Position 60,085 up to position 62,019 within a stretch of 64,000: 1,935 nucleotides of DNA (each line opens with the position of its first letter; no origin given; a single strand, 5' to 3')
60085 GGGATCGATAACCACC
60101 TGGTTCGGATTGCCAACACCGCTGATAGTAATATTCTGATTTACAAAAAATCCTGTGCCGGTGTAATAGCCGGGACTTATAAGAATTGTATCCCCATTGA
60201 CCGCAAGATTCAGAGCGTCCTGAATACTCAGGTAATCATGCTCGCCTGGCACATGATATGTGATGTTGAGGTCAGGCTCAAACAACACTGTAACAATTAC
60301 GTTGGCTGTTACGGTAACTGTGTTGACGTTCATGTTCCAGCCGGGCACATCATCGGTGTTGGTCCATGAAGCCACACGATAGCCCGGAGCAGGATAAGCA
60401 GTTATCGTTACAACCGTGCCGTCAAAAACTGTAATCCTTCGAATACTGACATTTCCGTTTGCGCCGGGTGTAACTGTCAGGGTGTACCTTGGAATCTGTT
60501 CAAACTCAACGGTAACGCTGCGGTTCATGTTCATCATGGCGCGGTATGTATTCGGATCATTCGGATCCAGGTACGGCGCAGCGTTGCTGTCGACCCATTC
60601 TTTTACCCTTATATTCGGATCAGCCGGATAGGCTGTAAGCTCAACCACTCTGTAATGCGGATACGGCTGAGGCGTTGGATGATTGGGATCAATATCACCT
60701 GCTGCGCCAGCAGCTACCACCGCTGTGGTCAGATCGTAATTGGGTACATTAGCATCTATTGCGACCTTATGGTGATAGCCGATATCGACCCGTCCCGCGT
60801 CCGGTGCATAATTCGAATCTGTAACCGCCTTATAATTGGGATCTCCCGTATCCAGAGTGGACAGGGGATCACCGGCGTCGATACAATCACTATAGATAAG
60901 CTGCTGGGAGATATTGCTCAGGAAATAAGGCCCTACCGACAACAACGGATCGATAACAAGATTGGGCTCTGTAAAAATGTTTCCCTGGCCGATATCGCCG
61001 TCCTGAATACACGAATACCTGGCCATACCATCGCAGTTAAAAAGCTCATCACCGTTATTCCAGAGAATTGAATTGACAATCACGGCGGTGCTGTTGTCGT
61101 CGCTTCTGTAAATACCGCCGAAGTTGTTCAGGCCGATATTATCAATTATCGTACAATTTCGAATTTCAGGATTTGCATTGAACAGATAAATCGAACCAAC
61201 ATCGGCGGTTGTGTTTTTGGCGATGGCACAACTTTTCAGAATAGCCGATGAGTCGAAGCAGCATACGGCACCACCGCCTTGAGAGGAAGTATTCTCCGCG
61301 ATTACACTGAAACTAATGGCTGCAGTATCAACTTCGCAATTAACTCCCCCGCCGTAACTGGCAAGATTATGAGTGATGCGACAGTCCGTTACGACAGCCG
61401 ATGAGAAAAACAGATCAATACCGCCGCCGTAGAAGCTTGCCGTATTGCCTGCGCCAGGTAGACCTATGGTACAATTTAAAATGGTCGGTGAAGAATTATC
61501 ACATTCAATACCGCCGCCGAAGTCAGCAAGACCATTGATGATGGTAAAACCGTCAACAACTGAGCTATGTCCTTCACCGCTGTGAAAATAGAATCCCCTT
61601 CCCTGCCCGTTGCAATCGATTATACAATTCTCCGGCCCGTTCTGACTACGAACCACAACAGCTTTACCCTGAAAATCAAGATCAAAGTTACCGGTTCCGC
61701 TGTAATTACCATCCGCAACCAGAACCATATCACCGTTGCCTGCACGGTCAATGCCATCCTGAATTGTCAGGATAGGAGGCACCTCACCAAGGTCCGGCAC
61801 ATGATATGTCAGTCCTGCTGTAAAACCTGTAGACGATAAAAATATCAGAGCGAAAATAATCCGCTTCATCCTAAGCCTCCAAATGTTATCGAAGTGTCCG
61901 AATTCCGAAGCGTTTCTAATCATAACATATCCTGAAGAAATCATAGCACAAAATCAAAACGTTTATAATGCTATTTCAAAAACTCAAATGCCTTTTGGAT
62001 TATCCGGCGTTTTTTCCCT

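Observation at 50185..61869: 3,894-aa secreted polymodular beta-helix protein with a repeated head, rungs, cap and Ig-spacer grammar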

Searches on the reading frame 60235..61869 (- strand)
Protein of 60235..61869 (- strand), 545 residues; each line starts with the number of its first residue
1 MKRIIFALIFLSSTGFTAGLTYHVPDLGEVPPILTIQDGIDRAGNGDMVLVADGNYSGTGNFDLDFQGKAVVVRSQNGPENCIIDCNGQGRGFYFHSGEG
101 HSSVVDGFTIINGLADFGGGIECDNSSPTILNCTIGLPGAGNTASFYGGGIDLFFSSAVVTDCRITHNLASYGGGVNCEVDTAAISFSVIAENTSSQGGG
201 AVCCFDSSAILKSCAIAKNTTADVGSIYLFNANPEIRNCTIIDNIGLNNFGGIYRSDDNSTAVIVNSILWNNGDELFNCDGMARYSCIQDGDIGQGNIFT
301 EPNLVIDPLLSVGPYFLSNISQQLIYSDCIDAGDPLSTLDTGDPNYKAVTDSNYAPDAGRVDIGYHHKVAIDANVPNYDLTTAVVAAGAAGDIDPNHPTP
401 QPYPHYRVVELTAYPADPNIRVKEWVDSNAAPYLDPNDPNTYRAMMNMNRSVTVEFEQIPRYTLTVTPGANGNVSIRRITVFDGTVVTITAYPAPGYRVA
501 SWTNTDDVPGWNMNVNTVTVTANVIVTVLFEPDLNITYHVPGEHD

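Call 28: find_homologous_proteins(query=window:60235-61869:-, max_evalue=0.00001)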
Query window:60235-61869:- (545 aa): 2310 proteins with E <= 0.00001 among 8000 candidates; the best 120 are listed.
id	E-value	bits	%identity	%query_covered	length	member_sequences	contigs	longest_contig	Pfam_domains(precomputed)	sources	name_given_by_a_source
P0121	6.8e-100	353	41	45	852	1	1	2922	PF13229.13,PF02415.24,PF22842.4,PF05048.20,PF18911.7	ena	-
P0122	2.9e-98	348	46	49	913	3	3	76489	PF13229.13,PF02415.24,PF05048.20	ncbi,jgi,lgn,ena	-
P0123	3.0e-98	348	38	98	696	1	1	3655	PF18998.7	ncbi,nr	ncbi:MAG: hypothetical protein KAI59_04410, partial [Planctomycetes bacterium]|nr:hypothetical prote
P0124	1.4e-96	342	40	93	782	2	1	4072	PF13229.13,PF02415.24,PF18998.7,PF22842.4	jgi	jgi:predicted outer membrane repeat protein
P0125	1.4e-94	336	40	61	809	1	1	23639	PF13229.13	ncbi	-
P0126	3.9e-93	331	40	61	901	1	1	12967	PF13229.13,PF02415.24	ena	-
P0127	4.1e-90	321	36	55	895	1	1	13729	PF13229.13,PF00404.25,PF02415.24,PF05048.20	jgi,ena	-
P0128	5.0e-90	321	41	93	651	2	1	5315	-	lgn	-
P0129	9.4e-89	317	39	44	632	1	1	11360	PF13229.13,PF02415.24,PF05048.20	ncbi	-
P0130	3.8e-88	315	34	58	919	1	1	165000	PF19190.7,PF13229.13,PF02415.24,PF05048.20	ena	-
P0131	5.7e-88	314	46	46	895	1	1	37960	PF13229.13,PF05048.20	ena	-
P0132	5.8e-88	314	39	59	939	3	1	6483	PF02415.24,PF22842.4,PF05048.20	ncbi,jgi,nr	ncbi:MAG: hypothetical protein JRJ26_19970 [Deltaproteobacteria bacterium]|nr:hypothetical protein [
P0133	1.1e-86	310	53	35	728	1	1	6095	PF13229.13,PF07602.18,PF02415.24,PF22842.4,PF05048.20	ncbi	-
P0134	4.9e-86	308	38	58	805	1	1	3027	PF13229.13,PF07602.18,PF02415.24,PF22842.4,PF28492.1,PF05048.20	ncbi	ncbi:MAG: right-handed parallel beta-helix repeat-containing protein, partial [Sedimentisphaerales b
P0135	7.8e-86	307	41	63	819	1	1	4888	PF13229.13,PF07602.18,PF02415.24,PF22842.4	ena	-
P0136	7.5e-85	304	41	37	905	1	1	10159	PF13229.13,PF07602.18,PF02415.24,PF22842.4,PF05048.20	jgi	jgi:parallel beta-helix repeat protein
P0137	2.0e-84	302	39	61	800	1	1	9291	PF13229.13,PF07602.18,PF00404.25,PF02415.24,PF22842.4,PF05048.20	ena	-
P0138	2.0e-84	302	42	44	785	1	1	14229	PF13229.13,PF02415.24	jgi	jgi:parallel beta-helix repeat protein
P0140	9.6e-84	300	36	53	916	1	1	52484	PF19190.7,PF13229.13,PF02415.24,PF05048.20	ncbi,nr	ncbi:MAG TPA: right-handed parallel beta-helix repeat-containing protein, partial [Phycisphaerae bac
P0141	7.8e-83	297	38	64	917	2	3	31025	PF13229.13,PF02415.24,PF00041.28,PF05048.20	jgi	jgi:parallel beta-helix repeat protein/predicted outer membrane repeat protein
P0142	1.9e-81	292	42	46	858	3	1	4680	PF13229.13,PF07602.18,PF02415.24,PF05048.20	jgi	-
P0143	2.7e-81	292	37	57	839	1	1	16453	PF13229.13,PF22842.4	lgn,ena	-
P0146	4.1e-79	285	42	46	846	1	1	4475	PF13229.13,PF07602.18,PF02415.24,PF05048.20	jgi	-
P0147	4.1e-79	285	36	67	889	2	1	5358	PF13229.13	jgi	jgi:hypothetical protein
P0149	6.3e-78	281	36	97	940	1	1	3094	PF13229.13,PF18998.7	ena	-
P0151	1.2e-77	280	31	84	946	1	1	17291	PF13229.13,PF02415.24,PF18998.7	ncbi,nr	ncbi:MAG: right-handed parallel beta-helix repeat-containing protein [Phycisphaerae bacterium]|nr:ri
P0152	1.3e-77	280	36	60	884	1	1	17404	PF13229.13,PF02415.24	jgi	jgi:parallel beta-helix repeat protein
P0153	2.0e-77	279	36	61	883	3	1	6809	PF13229.13,PF07602.18,PF05048.20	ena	-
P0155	2.8e-76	275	36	50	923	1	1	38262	PF13229.13,PF22842.4,PF05048.20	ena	-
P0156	3.6e-76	275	37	63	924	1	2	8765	PF13229.13,PF02415.24,PF17161.11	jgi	-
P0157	4.8e-76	275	38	59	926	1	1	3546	PF19190.7,PF13229.13,PF00041.28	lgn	-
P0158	7.9e-76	274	39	56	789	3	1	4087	PF13229.13,PF07602.18,PF22842.4,PF17161.11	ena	-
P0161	3.0e-75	272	40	55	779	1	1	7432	PF13229.13,PF17161.11,PF05048.20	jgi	-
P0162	1.7e-74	270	36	55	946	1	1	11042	PF13229.13,PF05048.20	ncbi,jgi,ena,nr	ncbi:MAG TPA: right-handed parallel beta-helix repeat-containing protein [Phycisphaerae bacterium]|n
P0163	5.3e-74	268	34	80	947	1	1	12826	PF13229.13,PF02415.24,PF18998.7,PF22842.4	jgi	-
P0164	8.0e-74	267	43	51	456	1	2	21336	PF13229.13,PF02415.24,PF05048.20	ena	-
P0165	3.5e-73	265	40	55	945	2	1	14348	PF13229.13,PF22842.4,PF08480.17,PF05048.20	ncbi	ncbi:MAG: right-handed parallel beta-helix repeat-containing protein [Planctomycetota bacterium]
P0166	7.5e-73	264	36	84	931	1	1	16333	PF13229.13,PF18998.7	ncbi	ncbi:MAG: hypothetical protein CVV39_04425, partial [Planctomycetes bacterium HGW-Planctomycetes-1]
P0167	9.1e-73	264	35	64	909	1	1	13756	PF13229.13,PF07602.18,PF22842.4,PF05048.20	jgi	jgi:parallel beta-helix repeat protein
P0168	1.4e-72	263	35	69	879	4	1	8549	PF13229.13,PF02415.24,PF05048.20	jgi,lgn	jgi:parallel beta-helix repeat protein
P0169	1.6e-72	263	35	66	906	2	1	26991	PF13229.13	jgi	jgi:hypothetical protein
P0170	1.7e-72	263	42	38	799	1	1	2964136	PF13229.13,PF05048.20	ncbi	ncbi:MAG: right-handed parallel beta-helix repeat-containing protein, partial [Planctomycetota bacte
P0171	1.7e-72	263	33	84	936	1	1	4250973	PF13229.13,PF02415.24,PF18998.7,PF22842.4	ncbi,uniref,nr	ncbi:hypothetical protein STSP2_00985 [Anaerohalosphaera lusitana]|uniref:Probable pectate lyase C n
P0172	2.3e-72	262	37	63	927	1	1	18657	PF19190.7,PF13229.13,PF07602.18,PF02415.24,PF05048.20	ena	-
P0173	4.2e-72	262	33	78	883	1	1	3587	PF13229.13,PF18998.7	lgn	-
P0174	6.4e-72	261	44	34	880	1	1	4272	PF13229.13,PF02415.24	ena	-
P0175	1.2e-71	260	37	61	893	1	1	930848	PF19190.7,PF13229.13,PF02415.24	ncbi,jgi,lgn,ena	ncbi:MAG: right-handed parallel beta-helix repeat-containing protein [Sedimentisphaerales bacterium]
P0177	2.0e-71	259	40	56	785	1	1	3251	PF13229.13,PF13585.13,PF02415.24,PF18962.8,PF22842.4,PF13860.13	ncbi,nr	ncbi:MAG: T9SS type A sorting domain-containing protein [Candidatus Cloacimonetes bacterium]|nr:T9SS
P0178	4.4e-71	258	40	55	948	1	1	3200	PF13229.13,PF22842.4,PF08480.17,PF05048.20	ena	-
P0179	1.0e-70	257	42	47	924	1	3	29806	PF13229.13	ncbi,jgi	ncbi:MAG: right-handed parallel beta-helix repeat-containing protein [Planctomycetota bacterium]|jgi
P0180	1.1e-70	257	41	55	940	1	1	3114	PF13229.13,PF00404.25,PF00041.28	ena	-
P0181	1.5e-70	257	33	55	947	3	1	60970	PF13229.13,PF07602.18,PF02415.24,PF18998.7,PF22842.4,PF05048.20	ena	-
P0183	2.4e-70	256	42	41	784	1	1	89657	PF13229.13,PF02415.24,PF22842.4,PF05048.20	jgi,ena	-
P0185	1.1e-69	254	40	86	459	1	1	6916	PF13229.13,PF07602.18,PF18998.7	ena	-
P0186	4.4e-69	252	38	60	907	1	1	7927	PF19190.7,PF13229.13,PF22842.4,PF08480.17,PF05048.20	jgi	-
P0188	2.1e-68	249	36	56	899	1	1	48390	PF13229.13,PF02415.24,PF08480.17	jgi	jgi:parallel beta-helix repeat protein/predicted outer membrane repeat protein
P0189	2.2e-68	249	37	63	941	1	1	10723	PF13229.13,PF02415.24,PF22842.4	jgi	jgi:parallel beta-helix repeat protein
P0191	7.9e-68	248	36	56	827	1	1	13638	PF13229.13,PF17161.11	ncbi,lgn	-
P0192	1.1e-67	247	40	40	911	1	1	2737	PF13229.13,PF02415.24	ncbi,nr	ncbi:MAG: right-handed parallel beta-helix repeat-containing protein, partial [Phycisphaerales bacte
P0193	1.7e-67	246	37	62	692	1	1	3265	PF13229.13,PF22842.4,PF05048.20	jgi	-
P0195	5.0e-67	245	32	79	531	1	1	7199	PF13229.13,PF02415.24,PF22842.4,PF05048.20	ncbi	-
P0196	6.9e-67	244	47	41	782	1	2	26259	PF13229.13,PF02415.24,PF17161.11,PF05048.20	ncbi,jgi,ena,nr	ncbi:MAG TPA: right-handed parallel beta-helix repeat-containing protein [Phycisphaerae bacterium]|n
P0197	9.1e-67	244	37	62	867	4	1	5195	PF19190.7,PF13229.13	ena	-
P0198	1.1e-66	244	43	50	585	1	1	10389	PF13229.13,PF02415.24,PF05048.20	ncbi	-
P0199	1.9e-66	243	47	50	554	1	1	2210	PF13229.13,PF02415.24,PF05048.20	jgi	-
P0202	5.8e-66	241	41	46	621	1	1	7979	PF13229.13,PF02415.24,PF22842.4,PF05048.20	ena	-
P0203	6.1e-66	241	46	41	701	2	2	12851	PF13229.13,PF02415.24,PF05048.20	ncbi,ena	-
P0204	1.1e-65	240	46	42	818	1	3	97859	PF13229.13,PF02415.24,PF05048.20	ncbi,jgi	ncbi:MAG: right-handed parallel beta-helix repeat-containing protein [Planctomycetota bacterium]|jgi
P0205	1.6e-65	240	37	45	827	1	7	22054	PF13229.13,PF05048.20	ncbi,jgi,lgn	-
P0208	9.5e-65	237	32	64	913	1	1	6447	PF13229.13,PF05048.20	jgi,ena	-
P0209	1.0e-64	237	43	42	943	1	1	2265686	PF19190.7,PF13229.13,PF05048.20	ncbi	ncbi:MAG: right-handed parallel beta-helix repeat-containing protein, partial [Planctomycetota bacte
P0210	1.2e-64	237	38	39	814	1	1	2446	PF13229.13,PF02415.24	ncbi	ncbi:MAG: right-handed parallel beta-helix repeat-containing protein, partial [Planctomycetota bacte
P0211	2.4e-64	236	36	59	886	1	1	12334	PF13229.13,PF02415.24,PF08480.17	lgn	-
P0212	3.5e-64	235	40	48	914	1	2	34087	PF13229.13,PF02415.24,PF05048.20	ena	-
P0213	4.6e-64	235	37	55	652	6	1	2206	PF19190.7,PF13229.13,PF02415.24,PF22842.4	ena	-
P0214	4.9e-64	235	34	55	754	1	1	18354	PF13229.13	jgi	jgi:hypothetical protein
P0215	7.9e-64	234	36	67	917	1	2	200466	PF13229.13,PF22842.4,PF05048.20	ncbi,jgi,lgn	-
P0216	9.1e-64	234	40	50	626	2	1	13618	PF16318.12,PF13229.13,PF13205.13,PF02415.24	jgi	-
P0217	9.4e-64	234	45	37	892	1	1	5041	PF19190.7,PF13229.13,PF02415.24,PF22842.4,PF17161.11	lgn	-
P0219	9.9e-64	234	46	41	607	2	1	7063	PF13229.13,PF02415.24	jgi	jgi:parallel beta-helix repeat protein/predicted outer membrane repeat protein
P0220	1.0e-63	234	36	63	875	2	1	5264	PF13229.13,PF02415.24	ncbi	-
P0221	1.7e-63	233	32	61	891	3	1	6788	PF13229.13,PF05048.20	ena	-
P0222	1.8e-63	233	31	74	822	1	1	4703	PF13229.13,PF07602.18,PF02415.24,PF05048.20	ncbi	-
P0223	1.9e-63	233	40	46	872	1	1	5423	PF13229.13,PF07602.18,PF02415.24,PF05048.20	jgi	-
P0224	2.6e-63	233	35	67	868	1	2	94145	PF13229.13,PF02415.24,PF05048.20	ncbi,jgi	-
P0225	4.2e-63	232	37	56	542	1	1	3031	PF13229.13,PF02415.24,PF05048.20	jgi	jgi:parallel beta-helix repeat protein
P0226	4.6e-63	232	40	46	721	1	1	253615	PF13229.13,PF02415.24,PF05048.20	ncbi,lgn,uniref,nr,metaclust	ncbi:right-handed parallel beta-helix repeat-containing protein [Desulfobacula phenolica]|uniref:Pol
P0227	4.9e-63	232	40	46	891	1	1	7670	PF13229.13,PF02415.24,PF05048.20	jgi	jgi:parallel beta-helix repeat protein/predicted outer membrane repeat protein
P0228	7.3e-63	231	37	67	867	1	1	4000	PF13229.13,PF22842.4,PF22888.2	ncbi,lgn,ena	-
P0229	7.5e-63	231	41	50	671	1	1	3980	PF13229.13,PF07602.18,PF02415.24,PF18962.8,PF13860.13,PF05048.20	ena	-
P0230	9.7e-63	231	46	46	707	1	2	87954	PF13229.13,PF02415.24,PF18962.8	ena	-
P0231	1.1e-62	231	41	61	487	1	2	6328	PF13229.13,PF02415.24,PF05048.20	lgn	-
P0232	1.8e-62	230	33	56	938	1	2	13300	PF13229.13,PF22842.4,PF05048.20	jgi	-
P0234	2.2e-62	230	40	49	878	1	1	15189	PF19190.7,PF13229.13,PF02415.24,PF22842.4,PF08480.17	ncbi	-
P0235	2.2e-62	230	33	72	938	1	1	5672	PF13229.13,PF07602.18,PF02415.24,PF22842.4,PF08480.17,PF05048.20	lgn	-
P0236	4.8e-62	228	34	61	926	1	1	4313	PF13229.13,PF07602.18,PF11617.14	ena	-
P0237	5.4e-62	228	38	46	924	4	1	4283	PF13229.13,PF22842.4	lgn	-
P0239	7.4e-62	228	38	55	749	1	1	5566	PF13229.13,PF02415.24,PF18962.8,PF22842.4,PF13860.13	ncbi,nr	ncbi:MAG: right-handed parallel beta-helix repeat-containing protein [Candidatus Cloacimonetes bacte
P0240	9.2e-62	227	35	67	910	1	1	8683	PF19190.7,PF13229.13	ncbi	-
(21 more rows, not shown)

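Call 41: predict_structure(alignment_id=A1)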
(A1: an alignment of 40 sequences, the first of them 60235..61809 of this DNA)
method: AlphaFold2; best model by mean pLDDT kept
length: 525 residues; sequences in the alignment: 40
mean_pLDDT: 80.6   pTM: 0.70
mean pLDDT of the five models: 80.6, 79.0, 78.9, 78.8, 78.5
residues with pLDDT >= 90: 283; 70-90: 89; 50-70: 83; < 50: 70
segments of 3 or more residues with pLDDT < 50: 302-304, 351-355, 463-465, 472-525
pLDDT, mean of each block of 10 residues (from residue 1): 95 97 98 96 98 93 97 98 98 98 98 96 98 98 97 98 95 97 98 96 95 96 94 95 96 94 95 95 77 70 67 78 52 62 76 55 69 61 72 84 85 80 80 86 63 56 51 48 41 32 36 35 30
secondary structure, 60 per line:
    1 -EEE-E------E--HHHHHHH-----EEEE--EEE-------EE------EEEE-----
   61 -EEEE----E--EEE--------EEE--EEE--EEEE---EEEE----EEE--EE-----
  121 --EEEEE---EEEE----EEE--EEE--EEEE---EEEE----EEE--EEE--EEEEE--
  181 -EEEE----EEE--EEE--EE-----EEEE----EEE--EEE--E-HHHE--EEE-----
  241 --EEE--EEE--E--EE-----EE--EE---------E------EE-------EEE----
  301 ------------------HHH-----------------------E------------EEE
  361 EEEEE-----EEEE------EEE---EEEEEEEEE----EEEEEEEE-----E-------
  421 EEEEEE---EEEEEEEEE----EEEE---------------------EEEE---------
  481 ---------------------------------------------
elements in order: E2-4 H16-22 E28-31 E34-36 E52-55 E62-65 E73-75 E84-86 E89-91 E94-97 E101-104 E109-111 E123-127 E131-134 E139-141 E144-146 E149-152 E156-159 E164-166 E169-171 E174-178 E182-185 E190-192 E195-197 E207-210 E215-217 E220-222 E233-235 E243-245 E248-250 E294-296 E358-365 E371-374 E381-383 E387-395 E400-407 E421-426 E430-438 E443-446 E468-471

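Call 45: fold_search(model_id=the predicted structure, library=pdb)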
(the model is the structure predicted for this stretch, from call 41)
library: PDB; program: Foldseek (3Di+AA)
matches with E <= 10: 215; with E <= 0.001: 5
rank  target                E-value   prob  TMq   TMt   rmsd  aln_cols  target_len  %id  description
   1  1ru4                  4.5e-05  1.00  0.37  0.46   7.8       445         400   14  Crystal structure of pectate lyase Pel9A (released 2004-04-13)
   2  9cdu_A                9.8e-05  1.00  0.36  0.43   5.9       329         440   15  Crystal Structure of Rhombotarget A-peptide Complex (released 2025-07-02)
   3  9cdv_B                4.1e-04  1.00  0.34  0.40   6.6       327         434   16  Crystal Structure of Rhombotarget A (released 2025-07-02)
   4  9cdv_A                6.4e-04  1.00  0.35  0.40   7.7       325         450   15  Crystal Structure of Rhombotarget A (released 2025-07-02)
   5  9cdu_C                7.4e-04  1.00  0.28  0.33   7.9       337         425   13  Crystal Structure of Rhombotarget A-peptide Complex (released 2025-07-02)
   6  1qjv_A                1.4e-03  0.99  0.23  0.32  12.3       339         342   12  Pectin methylesterase PemA from Erwinia chrysanthemi (released 2000-07-14)
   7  1dbg_A                1.9e-03  1.00  0.27  0.29   9.2       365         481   12  CRYSTAL STRUCTURE OF CHONDROITINASE B (released 2000-01-12)
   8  1ofm_A                2.3e-03  1.00  0.25  0.26  11.3       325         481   12  CRYSTAL STRUCTURE OF CHONDROITINASE B COMPLEXED TO CHONDROITIN 4-SULFATE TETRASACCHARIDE (released 2004-04-19)
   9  7o78_B                3.1e-03  1.00  0.29  0.31   8.6       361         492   12  Structure of the PL6 family chondroitinase B from Pseudopedobacter saltans, Pedsa3807 (released 2021-07-28)
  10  5c1e                  3.2e-03  1.00  0.27  0.43   9.0       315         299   14  Crystal Structure of the Pectin Methylesterase from Aspergillus niger in Penultimately Deglycosylated Form (N-acetylgluc (released 2015-07-01)
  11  5gkd_A                6.7e-03  0.63  0.19  0.16  13.0       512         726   12  Structure of PL6 family alginate lyase AlyGC (released 2017-02-08)
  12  5c1c                  7.0e-03  0.99  0.23  0.36   9.9       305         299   13  Crystal Structure of the Pectin Methylesterase from Aspergillus niger in Deglycosylated Form (released 2015-07-01)
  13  8tne_A                8.8e-03  1.00  0.29  0.42   8.1       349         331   11  Crystal structure of bacterial pectin methylesterase Pme8A from rumen Butyrivibrio (released 2023-08-16)
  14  8tne_C                9.7e-03  1.00  0.27  0.40   8.0       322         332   11  Crystal structure of bacterial pectin methylesterase Pme8A from rumen Butyrivibrio (released 2023-08-16)
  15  5olr_A                1.0e-02  0.99  0.28  0.33  11.6       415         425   12  Rhamnogalacturonan lyase (released 2017-11-29)
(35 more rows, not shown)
